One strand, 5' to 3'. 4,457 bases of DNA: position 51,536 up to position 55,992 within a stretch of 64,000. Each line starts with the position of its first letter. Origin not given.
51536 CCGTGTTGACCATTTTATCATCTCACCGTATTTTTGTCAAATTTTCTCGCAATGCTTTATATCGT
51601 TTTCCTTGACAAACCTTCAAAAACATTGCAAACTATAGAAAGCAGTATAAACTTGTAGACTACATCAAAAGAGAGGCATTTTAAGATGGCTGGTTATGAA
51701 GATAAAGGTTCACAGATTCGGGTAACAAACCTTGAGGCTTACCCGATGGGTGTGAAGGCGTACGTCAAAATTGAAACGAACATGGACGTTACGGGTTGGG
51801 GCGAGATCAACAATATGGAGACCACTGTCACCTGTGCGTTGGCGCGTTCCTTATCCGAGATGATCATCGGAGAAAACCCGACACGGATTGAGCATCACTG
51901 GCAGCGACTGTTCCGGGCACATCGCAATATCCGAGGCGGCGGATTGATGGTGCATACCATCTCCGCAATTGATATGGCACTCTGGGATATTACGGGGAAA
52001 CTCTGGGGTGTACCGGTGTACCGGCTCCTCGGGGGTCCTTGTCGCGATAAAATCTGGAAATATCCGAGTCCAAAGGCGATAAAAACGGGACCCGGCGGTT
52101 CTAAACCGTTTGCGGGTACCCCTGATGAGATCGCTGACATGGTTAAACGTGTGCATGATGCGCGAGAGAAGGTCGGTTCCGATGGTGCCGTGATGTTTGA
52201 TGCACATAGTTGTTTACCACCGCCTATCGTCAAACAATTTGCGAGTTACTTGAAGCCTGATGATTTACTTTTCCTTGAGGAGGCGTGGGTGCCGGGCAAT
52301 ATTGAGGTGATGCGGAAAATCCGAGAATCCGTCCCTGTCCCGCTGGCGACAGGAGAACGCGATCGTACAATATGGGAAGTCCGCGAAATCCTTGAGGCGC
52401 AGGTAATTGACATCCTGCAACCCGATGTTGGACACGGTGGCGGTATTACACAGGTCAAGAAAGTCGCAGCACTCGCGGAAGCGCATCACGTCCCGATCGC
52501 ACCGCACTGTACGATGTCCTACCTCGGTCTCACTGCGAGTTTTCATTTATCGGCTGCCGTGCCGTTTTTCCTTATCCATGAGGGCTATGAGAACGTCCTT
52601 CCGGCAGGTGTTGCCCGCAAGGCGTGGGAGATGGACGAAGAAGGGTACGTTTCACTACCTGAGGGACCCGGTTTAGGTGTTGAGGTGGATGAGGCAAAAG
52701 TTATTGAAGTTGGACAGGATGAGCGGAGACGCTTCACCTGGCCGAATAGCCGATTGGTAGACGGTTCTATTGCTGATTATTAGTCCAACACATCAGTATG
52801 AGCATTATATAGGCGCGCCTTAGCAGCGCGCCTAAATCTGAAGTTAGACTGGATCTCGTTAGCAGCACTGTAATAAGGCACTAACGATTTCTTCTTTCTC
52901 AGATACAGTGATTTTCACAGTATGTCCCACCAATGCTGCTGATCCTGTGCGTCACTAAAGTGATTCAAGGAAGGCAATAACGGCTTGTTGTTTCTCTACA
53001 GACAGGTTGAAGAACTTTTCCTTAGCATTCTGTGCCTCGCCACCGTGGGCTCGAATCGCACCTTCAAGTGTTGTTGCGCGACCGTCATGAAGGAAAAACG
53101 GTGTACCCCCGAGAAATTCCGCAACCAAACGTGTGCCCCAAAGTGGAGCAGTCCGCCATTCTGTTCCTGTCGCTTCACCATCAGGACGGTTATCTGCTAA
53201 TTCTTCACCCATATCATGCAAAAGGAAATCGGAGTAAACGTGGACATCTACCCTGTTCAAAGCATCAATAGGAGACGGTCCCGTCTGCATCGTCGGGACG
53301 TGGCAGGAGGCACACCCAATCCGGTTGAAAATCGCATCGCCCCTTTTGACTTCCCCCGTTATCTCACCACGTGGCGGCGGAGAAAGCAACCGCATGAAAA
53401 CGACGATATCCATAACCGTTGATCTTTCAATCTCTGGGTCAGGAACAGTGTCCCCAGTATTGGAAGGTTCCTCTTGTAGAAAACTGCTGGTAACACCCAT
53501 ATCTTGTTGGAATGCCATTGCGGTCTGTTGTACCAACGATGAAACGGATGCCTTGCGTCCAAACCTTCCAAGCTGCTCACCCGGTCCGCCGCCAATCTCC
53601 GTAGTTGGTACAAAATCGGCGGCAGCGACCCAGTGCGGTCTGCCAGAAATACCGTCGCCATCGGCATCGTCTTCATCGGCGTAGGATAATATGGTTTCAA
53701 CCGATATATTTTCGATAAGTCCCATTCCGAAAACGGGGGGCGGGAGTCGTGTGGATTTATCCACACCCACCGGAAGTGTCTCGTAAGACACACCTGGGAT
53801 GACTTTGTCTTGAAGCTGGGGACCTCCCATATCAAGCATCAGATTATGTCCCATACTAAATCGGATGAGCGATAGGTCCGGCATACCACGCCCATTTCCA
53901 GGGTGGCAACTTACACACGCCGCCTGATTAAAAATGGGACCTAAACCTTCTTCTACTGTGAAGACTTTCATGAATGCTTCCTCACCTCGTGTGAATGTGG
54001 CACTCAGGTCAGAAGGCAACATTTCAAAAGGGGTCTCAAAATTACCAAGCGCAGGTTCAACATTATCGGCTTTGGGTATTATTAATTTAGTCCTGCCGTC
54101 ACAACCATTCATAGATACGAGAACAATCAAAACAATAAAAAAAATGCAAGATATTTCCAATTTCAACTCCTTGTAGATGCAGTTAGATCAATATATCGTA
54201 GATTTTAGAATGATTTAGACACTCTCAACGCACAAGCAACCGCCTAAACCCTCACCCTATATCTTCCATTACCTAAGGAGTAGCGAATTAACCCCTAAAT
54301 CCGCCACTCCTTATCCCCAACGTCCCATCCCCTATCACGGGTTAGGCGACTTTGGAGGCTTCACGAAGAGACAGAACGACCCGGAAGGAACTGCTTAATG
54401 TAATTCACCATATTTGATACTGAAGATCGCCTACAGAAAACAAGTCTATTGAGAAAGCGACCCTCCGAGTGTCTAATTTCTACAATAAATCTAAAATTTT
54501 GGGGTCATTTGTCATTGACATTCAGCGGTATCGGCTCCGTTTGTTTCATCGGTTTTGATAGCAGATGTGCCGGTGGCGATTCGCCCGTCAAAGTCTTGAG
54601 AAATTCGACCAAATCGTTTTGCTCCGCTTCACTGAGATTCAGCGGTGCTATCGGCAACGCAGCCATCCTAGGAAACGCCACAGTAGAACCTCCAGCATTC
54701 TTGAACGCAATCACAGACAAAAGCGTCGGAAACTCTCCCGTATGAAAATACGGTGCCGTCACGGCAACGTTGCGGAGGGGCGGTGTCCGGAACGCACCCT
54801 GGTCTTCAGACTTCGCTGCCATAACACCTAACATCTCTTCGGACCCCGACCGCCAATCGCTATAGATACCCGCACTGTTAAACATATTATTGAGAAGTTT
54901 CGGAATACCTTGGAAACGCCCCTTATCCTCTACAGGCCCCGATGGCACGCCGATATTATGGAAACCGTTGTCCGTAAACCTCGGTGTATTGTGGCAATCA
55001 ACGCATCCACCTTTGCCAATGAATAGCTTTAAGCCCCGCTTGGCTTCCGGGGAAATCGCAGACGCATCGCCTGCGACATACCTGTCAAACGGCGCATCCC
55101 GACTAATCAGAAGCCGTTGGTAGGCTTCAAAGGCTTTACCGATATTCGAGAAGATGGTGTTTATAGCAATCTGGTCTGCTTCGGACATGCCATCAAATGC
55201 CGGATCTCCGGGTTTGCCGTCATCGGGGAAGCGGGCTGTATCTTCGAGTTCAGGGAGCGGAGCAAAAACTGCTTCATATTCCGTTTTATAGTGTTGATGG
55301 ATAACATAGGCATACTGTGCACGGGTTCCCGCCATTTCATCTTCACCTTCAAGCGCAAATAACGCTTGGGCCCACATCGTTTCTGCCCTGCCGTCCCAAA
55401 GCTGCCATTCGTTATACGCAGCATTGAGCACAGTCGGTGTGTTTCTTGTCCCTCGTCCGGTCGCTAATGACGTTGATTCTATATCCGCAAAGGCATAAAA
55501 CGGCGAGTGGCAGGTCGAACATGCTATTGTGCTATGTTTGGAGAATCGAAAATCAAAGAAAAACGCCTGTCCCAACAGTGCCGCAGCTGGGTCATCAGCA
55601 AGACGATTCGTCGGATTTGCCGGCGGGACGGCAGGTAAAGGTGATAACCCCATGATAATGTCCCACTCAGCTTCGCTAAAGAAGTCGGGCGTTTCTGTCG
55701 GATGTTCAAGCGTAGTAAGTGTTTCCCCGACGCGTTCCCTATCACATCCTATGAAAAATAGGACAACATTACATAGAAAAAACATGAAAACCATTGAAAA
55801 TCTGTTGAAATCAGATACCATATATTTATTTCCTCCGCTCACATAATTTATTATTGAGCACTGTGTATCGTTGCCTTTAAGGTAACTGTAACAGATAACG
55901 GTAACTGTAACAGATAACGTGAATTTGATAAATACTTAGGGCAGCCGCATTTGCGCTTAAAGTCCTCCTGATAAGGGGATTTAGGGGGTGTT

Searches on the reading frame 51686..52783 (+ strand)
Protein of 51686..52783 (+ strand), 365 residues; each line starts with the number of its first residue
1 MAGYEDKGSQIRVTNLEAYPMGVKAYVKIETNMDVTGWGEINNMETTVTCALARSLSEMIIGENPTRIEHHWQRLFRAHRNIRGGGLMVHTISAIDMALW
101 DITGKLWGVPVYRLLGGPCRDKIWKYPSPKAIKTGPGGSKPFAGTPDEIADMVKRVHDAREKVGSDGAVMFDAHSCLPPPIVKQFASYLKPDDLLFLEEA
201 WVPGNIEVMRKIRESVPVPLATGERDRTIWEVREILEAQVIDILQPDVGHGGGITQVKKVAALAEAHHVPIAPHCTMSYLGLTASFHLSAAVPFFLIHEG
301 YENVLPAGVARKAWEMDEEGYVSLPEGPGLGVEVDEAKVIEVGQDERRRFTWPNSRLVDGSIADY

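Call 10: search_protein_families(library=pfam, proteins=[window:51686-52783:+])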
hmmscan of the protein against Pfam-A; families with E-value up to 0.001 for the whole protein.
window:51686-52783:+ (365 aa): 2 families
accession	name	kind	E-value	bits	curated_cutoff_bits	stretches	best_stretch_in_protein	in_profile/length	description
PF13378.12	MR_MLE_C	-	6.2e-52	176.9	29.4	1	130-337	16-218/219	Enolase C-terminal domain-like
PF02746.21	MR_MLE_N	-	1.7e-15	57.7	22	1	26-116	30-117/117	Mandelate racemase / muconate lactonizing enzyme, N-terminal domain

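Call 13: find_encoding_contigs(protein=window:51686-52783:+, flank=10000, max_places=6)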
Protein window:51686-52783:+ (365 aa): no gene with exactly this product is on record in the collection.

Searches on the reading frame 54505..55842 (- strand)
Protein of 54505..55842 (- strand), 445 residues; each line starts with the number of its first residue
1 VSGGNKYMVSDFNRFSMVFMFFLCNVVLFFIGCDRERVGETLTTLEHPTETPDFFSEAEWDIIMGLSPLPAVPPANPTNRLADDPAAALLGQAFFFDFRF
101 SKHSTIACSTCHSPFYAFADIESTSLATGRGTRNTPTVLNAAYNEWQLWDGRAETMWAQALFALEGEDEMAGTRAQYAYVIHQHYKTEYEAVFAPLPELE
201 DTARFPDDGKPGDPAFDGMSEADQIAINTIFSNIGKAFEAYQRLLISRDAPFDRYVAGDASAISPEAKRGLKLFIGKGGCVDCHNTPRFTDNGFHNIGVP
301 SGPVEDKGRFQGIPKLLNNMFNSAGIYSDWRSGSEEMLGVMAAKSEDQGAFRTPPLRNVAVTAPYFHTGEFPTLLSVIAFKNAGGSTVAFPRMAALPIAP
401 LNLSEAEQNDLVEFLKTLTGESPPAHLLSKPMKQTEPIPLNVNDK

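Call 10: search_protein_families(library=pfam, proteins=[window:54505-55842:-])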
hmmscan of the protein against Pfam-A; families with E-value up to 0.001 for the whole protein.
window:54505-55842:- (445 aa): 2 families
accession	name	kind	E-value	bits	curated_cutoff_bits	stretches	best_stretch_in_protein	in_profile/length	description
PF03150.19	CCP_MauG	-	3.1e-37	128.9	25.6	1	86-260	2-148/149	Di-haem cytochrome c peroxidase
PF21419.2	RoxA-like_Cyt-c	-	5.1e-05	23.2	26.7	1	351-378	2-29/39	RoxA-like, cytochrome c-like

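Call 16: find_homologous_proteins(query=window:54508-55821:-)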
Query seq(438 aa) (438 aa): 3607 proteins with E <= 0.001 among 8000 candidates; the best 120 are listed.
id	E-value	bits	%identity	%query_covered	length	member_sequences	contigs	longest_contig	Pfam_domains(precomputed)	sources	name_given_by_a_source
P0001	9.2e-286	966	95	100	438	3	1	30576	PF03150.20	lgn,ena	-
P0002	8.1e-272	920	90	100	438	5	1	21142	PF03150.20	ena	-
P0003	2.8e-270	915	90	100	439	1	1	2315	PF03150.20,PF00034.27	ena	-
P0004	1.6e-261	886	87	100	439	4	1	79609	PF03150.20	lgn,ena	-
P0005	4.0e-261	884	87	100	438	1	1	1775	PF03150.20,PF00034.27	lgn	-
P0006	4.0e-255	865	84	100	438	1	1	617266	PF03150.20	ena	-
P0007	5.2e-254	861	85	100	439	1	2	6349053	PF03150.20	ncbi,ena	-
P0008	4.6e-253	858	84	100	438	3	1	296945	PF03150.20,PF21419.3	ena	-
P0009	2.6e-251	852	84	100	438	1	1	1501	PF03150.20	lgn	-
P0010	1.2e-244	830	83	98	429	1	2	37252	PF03150.20,PF00034.27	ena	-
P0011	5.2e-243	825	82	100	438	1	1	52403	PF03150.20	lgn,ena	-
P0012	8.2e-233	791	80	99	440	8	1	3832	PF03150.20,PF00034.27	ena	-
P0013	4.0e-232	789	80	97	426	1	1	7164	PF03150.20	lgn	-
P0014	1.3e-228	777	78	98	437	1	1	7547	PF03150.20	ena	-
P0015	3.9e-228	776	77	99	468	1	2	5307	PF03150.20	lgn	-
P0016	5.0e-228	775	80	97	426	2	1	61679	PF03150.20,PF00034.27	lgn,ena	-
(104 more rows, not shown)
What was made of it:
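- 54505..55821 (-): Intact di-haem cytochrome c peroxidase gene with a lipoprotein-type signal. Pfam CCP_MauG E 3e-37 (call 10); orthologues of 438 aa at 82-95% identity, some named from Candidatus Poribacteria (call 16)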

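Call 18: find_encoding_contigs(protein=P0001, flank=10000, max_places=3)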
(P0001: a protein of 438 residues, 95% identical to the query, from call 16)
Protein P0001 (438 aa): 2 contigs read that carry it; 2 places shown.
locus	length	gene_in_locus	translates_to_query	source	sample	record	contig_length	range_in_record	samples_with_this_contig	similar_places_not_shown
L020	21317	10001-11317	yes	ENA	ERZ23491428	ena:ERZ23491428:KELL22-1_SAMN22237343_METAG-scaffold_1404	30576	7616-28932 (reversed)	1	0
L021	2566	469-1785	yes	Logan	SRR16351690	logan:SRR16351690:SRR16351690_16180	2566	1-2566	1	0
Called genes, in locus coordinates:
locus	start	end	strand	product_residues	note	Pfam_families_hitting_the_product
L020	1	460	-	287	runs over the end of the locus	PF21347:DUF3108_like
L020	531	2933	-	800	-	PF17899:Peptidase_M61_N, PF01433:Peptidase_M1 (weak), PF05299:Peptidase_M61 (weak)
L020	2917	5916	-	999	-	PF04542:Sigma70_r2, PF07638:Sigma70_ECF, PF08281:Sigma70_r4_2, PF04545:Sigma70_r4, PF17899:Peptidase_M61_N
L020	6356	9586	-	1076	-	-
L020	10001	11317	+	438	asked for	PF03150:CCP_MauG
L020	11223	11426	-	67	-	-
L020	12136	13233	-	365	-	PF02746:MR_MLE_N, PF13378:MR_MLE_C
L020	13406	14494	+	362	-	PF01408:GFO_IDH_MocA, PF22725:GFO_IDH_MocA_C3 (faint)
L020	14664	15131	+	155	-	PF00355:Rieske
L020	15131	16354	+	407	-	PF00033:Cytochrome_B, PF13631:Cytochrom_B_N_2, PF00032:Cytochrom_B_C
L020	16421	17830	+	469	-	PF01555:N6_N4_Mtase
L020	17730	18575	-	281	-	-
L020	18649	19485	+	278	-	PF04909:Amidohydro_2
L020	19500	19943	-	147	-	-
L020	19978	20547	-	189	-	PF00881:Nitroreductase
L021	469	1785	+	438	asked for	PF03150:CCP_MauG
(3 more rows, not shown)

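Call 19: find_encoding_contigs(protein=P0007, flank=10000, max_places=3)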
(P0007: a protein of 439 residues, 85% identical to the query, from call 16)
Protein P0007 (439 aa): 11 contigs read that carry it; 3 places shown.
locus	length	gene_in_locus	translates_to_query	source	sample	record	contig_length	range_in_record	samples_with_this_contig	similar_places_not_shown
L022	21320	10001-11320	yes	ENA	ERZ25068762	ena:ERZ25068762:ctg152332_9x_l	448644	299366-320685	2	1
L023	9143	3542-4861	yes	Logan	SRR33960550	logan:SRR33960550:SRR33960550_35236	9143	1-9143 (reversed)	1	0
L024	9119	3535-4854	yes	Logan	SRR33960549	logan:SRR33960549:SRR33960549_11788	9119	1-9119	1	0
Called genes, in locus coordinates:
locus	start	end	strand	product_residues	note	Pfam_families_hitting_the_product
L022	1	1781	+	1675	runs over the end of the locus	PF02012:BNR (faint), PF14870:PSII_BNR, PF15902:Sortilin-Vps10 (faint), PF14870:PSII_BNR, PF00145:DNA_methylase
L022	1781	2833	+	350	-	PF09554:RE_HaeII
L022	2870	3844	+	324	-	PF13519:VWA_2 (weak), PF13768:VWA_3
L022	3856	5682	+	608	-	PF00176:SNF2-rel_dom, PF00271:Helicase_C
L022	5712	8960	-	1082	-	-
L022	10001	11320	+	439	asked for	PF03150:CCP_MauG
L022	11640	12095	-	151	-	PF02086:MethyltransfD12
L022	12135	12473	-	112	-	PF02086:MethyltransfD12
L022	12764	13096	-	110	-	-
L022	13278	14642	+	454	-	PF00884:Sulfatase, PF01663:Phosphodiest, PF02995:DUF229 (weak), PF16347:SGSH_C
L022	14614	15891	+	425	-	PF02746:MR_MLE_N, PF13378:MR_MLE_C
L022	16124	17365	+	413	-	PF00278:Orn_DAP_Arg_deC, PF01168:Ala_racemase_N, PF02784:Orn_Arg_deC_N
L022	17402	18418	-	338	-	PF12715:Abhydrolase_7, PF05448:AXE1 (weak), PF01738:DLH, PF02129:Peptidase_S15 (faint), PF22244:GCE_fung (faint), PF00326:Peptidase_S9 (weak)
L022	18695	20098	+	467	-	PF00206:Lyase_1, PF08328:ASL_C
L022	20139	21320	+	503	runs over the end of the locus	PF12679:ABC2_membrane_2, PF12698:ABC2_membrane_3, PF10920:DUF2705 (weak), PF12730:ABC2_membrane_4, PF12040:DUF3526 (weak)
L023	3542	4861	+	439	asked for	PF03150:CCP_MauG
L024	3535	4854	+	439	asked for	PF03150:CCP_MauG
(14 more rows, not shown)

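Call 23: find_encoding_contigs(protein=P0002, flank=10000, max_places=2)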
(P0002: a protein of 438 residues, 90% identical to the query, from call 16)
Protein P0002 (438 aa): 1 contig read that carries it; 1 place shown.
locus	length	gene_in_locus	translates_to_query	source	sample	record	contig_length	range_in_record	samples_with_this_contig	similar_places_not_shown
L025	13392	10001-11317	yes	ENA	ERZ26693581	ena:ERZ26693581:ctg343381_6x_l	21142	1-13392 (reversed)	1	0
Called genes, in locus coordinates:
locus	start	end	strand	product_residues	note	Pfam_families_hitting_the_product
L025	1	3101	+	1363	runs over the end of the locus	-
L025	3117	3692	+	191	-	PF05685:Uma2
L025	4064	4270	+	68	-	-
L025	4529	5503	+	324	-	PF13519:VWA_2 (faint), PF13768:VWA_3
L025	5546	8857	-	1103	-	-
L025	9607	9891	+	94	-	-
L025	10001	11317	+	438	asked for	PF03150:CCP_MauG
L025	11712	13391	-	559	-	?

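Call 24: find_encoding_contigs(protein=P0004, flank=10000, max_places=2)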
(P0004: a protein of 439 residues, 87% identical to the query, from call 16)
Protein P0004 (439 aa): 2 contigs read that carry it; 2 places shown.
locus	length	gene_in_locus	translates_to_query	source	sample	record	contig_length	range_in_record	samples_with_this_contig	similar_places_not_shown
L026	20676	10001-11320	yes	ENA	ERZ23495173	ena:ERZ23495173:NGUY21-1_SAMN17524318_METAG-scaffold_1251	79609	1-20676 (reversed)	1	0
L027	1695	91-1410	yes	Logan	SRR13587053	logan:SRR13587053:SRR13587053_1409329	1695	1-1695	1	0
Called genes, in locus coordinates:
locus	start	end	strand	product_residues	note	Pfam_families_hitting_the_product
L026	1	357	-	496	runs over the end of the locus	PF12679:ABC2_membrane_2, PF10920:DUF2705 (weak), PF13346:ABC2_membrane_5 (weak), PF12040:DUF3526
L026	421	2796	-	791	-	PF17899:Peptidase_M61_N, PF01433:Peptidase_M1 (weak), PF05299:Peptidase_M61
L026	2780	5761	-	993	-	PF04542:Sigma70_r2, PF07638:Sigma70_ECF, PF08281:Sigma70_r4_2, PF04545:Sigma70_r4, PF17899:Peptidase_M61_N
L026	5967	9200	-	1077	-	PF13338:AbiEi_4 (weak)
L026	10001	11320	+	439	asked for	PF03150:CCP_MauG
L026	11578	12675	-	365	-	PF02746:MR_MLE_N, PF13378:MR_MLE_C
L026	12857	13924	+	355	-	PF01408:GFO_IDH_MocA, PF22725:GFO_IDH_MocA_C3 (weak)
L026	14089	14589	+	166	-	PF00355:Rieske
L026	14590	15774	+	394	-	PF00033:Cytochrome_B, PF13631:Cytochrom_B_N_2, PF00032:Cytochrom_B_C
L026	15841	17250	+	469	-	PF01555:N6_N4_Mtase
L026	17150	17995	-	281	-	-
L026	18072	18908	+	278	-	PF04909:Amidohydro_2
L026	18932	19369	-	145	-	-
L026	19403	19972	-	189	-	PF00881:Nitroreductase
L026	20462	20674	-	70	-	?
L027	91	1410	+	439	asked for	PF03150:CCP_MauG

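Call 25: find_encoding_contigs(protein=P0006, flank=10000, max_places=2)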
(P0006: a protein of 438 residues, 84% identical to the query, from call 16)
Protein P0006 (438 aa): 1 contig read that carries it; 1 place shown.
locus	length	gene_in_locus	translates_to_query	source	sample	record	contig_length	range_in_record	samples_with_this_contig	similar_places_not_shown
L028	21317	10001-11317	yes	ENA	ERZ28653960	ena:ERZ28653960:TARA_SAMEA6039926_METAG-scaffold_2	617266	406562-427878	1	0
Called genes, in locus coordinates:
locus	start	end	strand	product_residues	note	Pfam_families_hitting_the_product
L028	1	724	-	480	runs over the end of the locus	PF01433:Peptidase_M1 (weak), PF05299:Peptidase_M61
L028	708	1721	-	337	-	-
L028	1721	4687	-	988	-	PF04542:Sigma70_r2, PF07638:Sigma70_ECF, PF04545:Sigma70_r4, PF08281:Sigma70_r4_2, PF17899:Peptidase_M61_N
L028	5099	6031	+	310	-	-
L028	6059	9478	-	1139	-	-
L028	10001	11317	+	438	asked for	PF03150:CCP_MauG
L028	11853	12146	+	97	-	PF01740:STAS, PF13466:STAS_2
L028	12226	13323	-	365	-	PF02746:MR_MLE_N, PF13378:MR_MLE_C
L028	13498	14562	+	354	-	PF01408:GFO_IDH_MocA, PF22725:GFO_IDH_MocA_C3 (faint)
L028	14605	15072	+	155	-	PF00355:Rieske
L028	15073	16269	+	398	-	PF00033:Cytochrome_B, PF13631:Cytochrom_B_N_2, PF00032:Cytochrom_B_C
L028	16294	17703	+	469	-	PF01555:N6_N4_Mtase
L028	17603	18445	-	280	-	-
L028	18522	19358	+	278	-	PF04909:Amidohydro_2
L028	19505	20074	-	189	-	PF00881:Nitroreductase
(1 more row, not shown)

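Call 26: find_encoding_contigs(protein=P0008, flank=10000, max_places=2)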
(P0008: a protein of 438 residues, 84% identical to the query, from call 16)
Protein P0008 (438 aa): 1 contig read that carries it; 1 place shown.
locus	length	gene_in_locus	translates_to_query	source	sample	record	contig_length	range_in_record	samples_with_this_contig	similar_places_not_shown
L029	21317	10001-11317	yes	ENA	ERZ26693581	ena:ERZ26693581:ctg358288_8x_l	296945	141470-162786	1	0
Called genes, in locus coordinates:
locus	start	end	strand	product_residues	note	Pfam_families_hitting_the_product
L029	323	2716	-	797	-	PF17899:Peptidase_M61_N, PF01433:Peptidase_M1 (weak), PF05299:Peptidase_M61 (weak)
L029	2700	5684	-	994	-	PF04542:Sigma70_r2, PF07638:Sigma70_ECF, PF08281:Sigma70_r4_2, PF04545:Sigma70_r4, PF17899:Peptidase_M61_N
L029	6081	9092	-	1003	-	PF13338:AbiEi_4 (faint)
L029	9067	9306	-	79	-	-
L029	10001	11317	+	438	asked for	PF03150:CCP_MauG, PF21419:RoxA-like_Cyt-c (faint)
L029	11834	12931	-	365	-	PF02746:MR_MLE_N, PF13378:MR_MLE_C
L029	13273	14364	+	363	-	PF01408:GFO_IDH_MocA, PF22725:GFO_IDH_MocA_C3 (faint)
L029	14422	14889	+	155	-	PF00355:Rieske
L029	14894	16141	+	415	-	PF00033:Cytochrome_B, PF13631:Cytochrom_B_N_2, PF00032:Cytochrom_B_C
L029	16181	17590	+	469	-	PF01555:N6_N4_Mtase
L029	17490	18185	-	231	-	-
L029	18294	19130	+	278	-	PF04909:Amidohydro_2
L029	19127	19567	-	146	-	-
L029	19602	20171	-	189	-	PF00881:Nitroreductase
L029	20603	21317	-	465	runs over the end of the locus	PF02463:SMC_N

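Call 31: find_encoding_contigs(protein=P0010, flank=3000, max_places=3)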
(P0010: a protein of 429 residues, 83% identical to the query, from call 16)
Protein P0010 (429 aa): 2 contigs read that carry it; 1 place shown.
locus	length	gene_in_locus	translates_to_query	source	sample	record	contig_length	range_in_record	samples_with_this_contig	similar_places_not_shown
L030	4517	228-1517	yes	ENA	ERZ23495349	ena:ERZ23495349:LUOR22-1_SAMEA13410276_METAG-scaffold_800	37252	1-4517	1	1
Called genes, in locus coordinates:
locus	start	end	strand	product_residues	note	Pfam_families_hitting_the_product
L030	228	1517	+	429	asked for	PF00034:Cytochrom_C (faint), PF03150:CCP_MauG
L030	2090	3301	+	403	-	PF01385:OrfB_IS605, PF07282:Cas12f1-like_TNB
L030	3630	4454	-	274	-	PF05721:PhyH (weak)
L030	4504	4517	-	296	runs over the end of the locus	PF05721:PhyH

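Call 32: find_encoding_contigs(protein=P0011, flank=3000, max_places=3)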
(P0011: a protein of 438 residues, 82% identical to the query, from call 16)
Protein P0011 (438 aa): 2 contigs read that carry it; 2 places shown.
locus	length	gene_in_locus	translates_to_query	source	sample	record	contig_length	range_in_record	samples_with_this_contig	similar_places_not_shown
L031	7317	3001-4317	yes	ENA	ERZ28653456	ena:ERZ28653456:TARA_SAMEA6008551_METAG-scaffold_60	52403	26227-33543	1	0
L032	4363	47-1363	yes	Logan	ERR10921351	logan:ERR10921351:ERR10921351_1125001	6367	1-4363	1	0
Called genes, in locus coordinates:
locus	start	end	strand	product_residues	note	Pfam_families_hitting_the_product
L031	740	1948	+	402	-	PF00404:Dockerin_1, PF18962:Por_Secre_tail (faint), PF13860:FlgD_ig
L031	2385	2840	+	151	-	-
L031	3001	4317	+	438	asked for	PF03150:CCP_MauG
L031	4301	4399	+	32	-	-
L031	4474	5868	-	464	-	PF05721:PhyH, PF02985:HEAT (faint), PF13513:HEAT_EZ (faint), PF13646:HEAT_2, PF03130:HEAT_PBS (faint), PF01602:Adaptin_N (faint), PF12717:Cnd1 (faint), PF13646:HEAT_2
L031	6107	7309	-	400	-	PF00528:BPD_transp_1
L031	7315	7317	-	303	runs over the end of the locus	PF00528:BPD_transp_1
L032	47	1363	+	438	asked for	PF03150:CCP_MauG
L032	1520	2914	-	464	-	PF05721:PhyH, PF02985:HEAT (faint), PF13513:HEAT_EZ (faint), PF13646:HEAT_2, PF03130:HEAT_PBS (faint), PF01602:Adaptin_N (faint), PF12717:Cnd1 (faint), PF13646:HEAT_2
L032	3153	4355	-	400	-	PF00528:BPD_transp_1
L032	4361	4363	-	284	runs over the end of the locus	PF00528:BPD_transp_1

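Call 33: find_encoding_contigs(protein=P0016, flank=3000, max_places=3)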
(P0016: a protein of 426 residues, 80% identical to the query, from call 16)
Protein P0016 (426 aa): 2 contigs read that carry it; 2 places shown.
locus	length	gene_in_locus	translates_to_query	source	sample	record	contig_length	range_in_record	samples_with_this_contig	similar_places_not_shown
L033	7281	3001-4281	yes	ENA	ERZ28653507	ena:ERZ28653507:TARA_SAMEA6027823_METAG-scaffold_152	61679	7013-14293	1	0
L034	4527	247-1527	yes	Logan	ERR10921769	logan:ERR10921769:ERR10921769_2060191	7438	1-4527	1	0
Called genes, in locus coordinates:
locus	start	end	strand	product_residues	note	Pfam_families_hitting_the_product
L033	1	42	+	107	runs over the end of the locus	-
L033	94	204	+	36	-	-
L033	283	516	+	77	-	-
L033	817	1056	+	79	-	PF00404:Dockerin_1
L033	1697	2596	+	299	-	PF00892:EamA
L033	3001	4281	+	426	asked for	PF03150:CCP_MauG, PF00034:Cytochrom_C (faint)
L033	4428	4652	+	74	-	-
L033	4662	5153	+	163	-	PF14358:DUF4405 (weak)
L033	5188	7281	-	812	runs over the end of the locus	-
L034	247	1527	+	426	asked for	PF03150:CCP_MauG, PF00034:Cytochrom_C (faint)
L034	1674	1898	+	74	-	-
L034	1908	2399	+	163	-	PF14358:DUF4405 (weak)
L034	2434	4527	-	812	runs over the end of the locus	-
